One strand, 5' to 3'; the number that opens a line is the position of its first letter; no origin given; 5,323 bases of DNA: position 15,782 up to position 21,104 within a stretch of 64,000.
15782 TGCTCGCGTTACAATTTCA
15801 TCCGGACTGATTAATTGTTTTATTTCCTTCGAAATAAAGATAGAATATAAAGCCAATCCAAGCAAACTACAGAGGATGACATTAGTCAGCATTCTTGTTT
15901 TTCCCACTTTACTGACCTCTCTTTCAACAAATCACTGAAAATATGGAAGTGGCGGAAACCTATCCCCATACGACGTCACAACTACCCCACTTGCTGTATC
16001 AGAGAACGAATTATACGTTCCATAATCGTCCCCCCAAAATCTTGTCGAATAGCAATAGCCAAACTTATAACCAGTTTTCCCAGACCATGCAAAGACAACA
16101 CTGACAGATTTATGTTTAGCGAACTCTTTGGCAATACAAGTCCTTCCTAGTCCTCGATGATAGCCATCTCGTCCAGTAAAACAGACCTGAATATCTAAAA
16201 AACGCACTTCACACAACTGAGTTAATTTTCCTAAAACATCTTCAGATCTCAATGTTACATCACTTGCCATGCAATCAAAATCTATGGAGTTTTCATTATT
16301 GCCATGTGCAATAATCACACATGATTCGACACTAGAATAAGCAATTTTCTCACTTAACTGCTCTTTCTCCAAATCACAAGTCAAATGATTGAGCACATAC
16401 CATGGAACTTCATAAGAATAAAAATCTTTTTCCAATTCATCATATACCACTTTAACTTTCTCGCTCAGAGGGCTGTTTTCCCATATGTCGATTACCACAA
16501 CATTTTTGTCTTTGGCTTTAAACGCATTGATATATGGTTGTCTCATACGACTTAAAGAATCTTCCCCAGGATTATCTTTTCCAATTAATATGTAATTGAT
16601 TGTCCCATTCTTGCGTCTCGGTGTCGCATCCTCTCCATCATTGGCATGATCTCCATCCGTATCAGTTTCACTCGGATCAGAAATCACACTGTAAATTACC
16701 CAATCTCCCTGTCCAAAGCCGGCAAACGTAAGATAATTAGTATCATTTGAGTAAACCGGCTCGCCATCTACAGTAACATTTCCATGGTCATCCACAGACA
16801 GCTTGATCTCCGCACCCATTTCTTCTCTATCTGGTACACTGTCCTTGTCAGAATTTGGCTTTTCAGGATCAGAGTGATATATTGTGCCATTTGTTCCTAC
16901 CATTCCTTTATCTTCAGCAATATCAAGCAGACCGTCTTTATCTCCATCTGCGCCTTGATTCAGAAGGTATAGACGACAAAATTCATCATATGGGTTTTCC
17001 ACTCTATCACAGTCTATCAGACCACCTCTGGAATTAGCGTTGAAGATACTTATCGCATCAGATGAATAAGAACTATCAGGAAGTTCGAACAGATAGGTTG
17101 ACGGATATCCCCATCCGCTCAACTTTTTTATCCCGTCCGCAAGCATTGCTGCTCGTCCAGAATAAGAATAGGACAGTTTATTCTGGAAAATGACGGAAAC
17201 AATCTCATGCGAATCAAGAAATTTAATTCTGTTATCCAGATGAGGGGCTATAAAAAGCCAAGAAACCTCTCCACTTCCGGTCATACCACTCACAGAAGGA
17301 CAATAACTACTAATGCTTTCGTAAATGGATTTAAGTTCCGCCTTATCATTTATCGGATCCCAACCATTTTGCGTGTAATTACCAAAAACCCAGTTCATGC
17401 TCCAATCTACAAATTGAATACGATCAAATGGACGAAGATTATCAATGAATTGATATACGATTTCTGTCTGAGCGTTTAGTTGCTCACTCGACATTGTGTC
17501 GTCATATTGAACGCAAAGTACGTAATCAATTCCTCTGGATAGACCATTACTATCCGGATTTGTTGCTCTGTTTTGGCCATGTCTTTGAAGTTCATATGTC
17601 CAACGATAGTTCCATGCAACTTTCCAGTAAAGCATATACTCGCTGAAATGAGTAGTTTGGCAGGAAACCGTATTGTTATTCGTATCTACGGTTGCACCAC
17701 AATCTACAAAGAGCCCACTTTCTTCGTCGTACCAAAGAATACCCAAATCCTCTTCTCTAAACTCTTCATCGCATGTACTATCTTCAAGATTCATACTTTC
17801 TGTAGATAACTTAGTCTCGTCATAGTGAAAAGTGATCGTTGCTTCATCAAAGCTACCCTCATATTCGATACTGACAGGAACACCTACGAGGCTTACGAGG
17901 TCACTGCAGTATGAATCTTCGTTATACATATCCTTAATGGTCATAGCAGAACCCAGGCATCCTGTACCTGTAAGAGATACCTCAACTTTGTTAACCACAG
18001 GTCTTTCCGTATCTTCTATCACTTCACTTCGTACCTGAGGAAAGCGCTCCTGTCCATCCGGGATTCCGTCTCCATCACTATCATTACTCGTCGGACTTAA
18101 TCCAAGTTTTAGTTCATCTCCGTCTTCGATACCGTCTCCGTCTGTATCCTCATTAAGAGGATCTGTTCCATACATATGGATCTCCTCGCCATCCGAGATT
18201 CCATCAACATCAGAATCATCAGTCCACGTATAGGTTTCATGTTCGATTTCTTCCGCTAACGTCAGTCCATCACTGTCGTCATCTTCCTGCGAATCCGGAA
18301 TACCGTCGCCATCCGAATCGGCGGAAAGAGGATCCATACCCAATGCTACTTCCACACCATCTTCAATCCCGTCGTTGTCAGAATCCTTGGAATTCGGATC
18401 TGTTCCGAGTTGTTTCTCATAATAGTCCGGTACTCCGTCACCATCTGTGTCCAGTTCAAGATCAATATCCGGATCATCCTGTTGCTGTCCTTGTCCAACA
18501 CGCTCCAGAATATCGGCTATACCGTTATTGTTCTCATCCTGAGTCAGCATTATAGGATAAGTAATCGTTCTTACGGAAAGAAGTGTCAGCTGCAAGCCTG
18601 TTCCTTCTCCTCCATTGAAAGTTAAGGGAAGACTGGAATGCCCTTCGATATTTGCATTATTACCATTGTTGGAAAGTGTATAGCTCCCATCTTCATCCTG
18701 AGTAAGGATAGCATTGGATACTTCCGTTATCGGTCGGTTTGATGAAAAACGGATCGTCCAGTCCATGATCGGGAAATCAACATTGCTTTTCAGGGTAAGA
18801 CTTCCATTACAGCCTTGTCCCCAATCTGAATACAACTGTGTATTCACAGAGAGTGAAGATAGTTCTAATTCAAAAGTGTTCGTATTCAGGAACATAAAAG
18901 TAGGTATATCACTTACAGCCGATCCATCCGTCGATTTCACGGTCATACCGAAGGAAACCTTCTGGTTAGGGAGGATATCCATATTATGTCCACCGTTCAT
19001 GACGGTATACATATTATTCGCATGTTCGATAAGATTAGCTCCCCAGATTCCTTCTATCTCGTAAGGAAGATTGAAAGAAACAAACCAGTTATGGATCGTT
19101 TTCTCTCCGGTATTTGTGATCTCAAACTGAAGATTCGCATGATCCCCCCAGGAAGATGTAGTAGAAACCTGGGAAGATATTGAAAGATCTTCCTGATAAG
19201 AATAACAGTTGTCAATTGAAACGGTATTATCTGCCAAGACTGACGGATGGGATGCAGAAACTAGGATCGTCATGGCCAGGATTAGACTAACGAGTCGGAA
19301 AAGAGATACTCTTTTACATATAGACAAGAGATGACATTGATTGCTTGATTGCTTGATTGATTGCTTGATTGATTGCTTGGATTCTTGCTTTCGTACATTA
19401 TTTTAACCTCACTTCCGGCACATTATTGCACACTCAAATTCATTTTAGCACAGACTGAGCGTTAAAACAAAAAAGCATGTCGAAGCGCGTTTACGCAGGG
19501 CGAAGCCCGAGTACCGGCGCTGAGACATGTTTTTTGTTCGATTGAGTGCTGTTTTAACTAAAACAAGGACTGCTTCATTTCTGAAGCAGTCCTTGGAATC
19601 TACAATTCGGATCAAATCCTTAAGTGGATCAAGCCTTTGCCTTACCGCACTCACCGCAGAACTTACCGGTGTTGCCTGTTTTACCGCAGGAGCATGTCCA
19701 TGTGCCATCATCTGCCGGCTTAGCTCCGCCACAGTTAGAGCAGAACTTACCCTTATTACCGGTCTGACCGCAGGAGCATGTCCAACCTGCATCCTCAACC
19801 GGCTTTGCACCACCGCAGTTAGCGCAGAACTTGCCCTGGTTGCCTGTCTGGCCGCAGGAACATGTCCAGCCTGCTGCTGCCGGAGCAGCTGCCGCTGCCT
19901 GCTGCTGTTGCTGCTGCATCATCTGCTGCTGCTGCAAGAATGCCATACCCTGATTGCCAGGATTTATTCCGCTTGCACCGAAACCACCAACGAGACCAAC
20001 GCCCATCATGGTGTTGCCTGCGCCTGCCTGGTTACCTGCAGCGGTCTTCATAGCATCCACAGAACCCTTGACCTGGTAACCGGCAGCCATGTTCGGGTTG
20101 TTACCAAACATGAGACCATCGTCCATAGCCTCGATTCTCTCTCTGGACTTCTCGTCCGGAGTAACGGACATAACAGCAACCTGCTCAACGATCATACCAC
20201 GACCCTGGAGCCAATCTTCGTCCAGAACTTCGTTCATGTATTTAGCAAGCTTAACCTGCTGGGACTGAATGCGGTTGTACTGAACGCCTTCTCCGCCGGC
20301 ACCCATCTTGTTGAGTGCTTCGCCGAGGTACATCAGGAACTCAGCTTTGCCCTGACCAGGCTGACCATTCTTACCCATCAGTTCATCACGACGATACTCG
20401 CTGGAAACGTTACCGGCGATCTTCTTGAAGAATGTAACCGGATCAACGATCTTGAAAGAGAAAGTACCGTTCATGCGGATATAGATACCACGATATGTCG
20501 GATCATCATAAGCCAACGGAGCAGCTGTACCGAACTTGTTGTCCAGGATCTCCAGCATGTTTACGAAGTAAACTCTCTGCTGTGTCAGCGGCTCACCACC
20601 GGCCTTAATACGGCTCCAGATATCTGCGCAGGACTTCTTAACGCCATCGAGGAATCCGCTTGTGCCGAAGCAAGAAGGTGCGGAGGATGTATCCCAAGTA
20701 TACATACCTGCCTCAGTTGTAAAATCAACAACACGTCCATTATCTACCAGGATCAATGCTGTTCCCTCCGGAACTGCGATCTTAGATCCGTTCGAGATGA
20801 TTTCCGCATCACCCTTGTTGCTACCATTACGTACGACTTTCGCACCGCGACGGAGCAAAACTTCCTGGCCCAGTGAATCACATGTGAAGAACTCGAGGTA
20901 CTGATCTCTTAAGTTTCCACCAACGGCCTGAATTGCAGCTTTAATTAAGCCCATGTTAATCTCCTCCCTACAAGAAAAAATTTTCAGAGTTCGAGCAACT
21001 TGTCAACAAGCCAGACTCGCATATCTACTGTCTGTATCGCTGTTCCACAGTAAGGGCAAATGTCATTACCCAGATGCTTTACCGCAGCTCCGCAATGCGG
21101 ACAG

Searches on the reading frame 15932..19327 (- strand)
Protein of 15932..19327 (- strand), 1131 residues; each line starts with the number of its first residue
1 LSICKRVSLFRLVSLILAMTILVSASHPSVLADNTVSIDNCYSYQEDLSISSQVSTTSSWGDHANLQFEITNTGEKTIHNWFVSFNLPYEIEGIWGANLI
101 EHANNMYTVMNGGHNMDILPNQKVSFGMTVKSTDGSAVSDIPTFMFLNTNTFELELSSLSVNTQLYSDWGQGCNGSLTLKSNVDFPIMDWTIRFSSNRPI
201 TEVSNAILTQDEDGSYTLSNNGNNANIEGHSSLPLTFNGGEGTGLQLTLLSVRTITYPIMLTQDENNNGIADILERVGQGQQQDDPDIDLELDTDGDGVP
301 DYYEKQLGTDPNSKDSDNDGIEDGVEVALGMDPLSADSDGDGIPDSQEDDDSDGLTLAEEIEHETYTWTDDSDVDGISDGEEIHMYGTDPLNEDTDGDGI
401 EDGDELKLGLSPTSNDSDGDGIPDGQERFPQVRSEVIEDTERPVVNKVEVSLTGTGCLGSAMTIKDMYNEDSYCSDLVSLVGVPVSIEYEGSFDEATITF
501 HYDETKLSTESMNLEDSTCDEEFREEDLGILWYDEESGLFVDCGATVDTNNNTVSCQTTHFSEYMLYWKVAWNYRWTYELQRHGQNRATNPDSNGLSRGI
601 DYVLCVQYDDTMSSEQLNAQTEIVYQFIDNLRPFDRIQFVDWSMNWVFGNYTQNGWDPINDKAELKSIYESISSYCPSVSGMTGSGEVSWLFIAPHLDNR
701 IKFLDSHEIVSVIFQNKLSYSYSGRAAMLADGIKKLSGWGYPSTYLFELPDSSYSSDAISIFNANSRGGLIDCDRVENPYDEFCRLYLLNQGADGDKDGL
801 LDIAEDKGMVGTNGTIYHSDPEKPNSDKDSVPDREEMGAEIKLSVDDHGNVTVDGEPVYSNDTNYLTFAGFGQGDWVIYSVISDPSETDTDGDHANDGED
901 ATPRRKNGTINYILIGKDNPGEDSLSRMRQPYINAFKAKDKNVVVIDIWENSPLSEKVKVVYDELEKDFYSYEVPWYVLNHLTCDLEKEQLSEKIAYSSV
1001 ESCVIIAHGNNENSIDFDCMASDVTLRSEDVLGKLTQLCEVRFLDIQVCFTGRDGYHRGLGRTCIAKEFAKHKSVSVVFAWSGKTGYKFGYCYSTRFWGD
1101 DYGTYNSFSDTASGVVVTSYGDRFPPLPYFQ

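Call 63: search_protein_families(library=pfam, proteins=[window:15932-19327:-], max_evalue=0.00001)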
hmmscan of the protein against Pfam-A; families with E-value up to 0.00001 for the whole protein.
window:15932-19327:- (1131 aa): 2 families
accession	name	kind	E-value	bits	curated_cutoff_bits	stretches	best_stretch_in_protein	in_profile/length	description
PF18884.5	TSP3_bac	-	4.9e-23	81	25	1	293-313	1-21/22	Bacterial TSP3 repeat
PF00553.25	CBM_2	-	3.1e-13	50.3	24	1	54-138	5-90/101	Cellulose binding domain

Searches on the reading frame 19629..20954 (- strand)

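Call 89: search_protein_families(library=pfam, proteins=[window:19629-20954:-], max_evalue=0.00001)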
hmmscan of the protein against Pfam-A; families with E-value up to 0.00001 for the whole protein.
window:19629-20954:- (441 aa): 1 family
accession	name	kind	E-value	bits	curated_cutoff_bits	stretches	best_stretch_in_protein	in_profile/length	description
PF13421.11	Band_7_1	-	1.5e-15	57.9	24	1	52-268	10-198/211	SPFH domain-Band 7 family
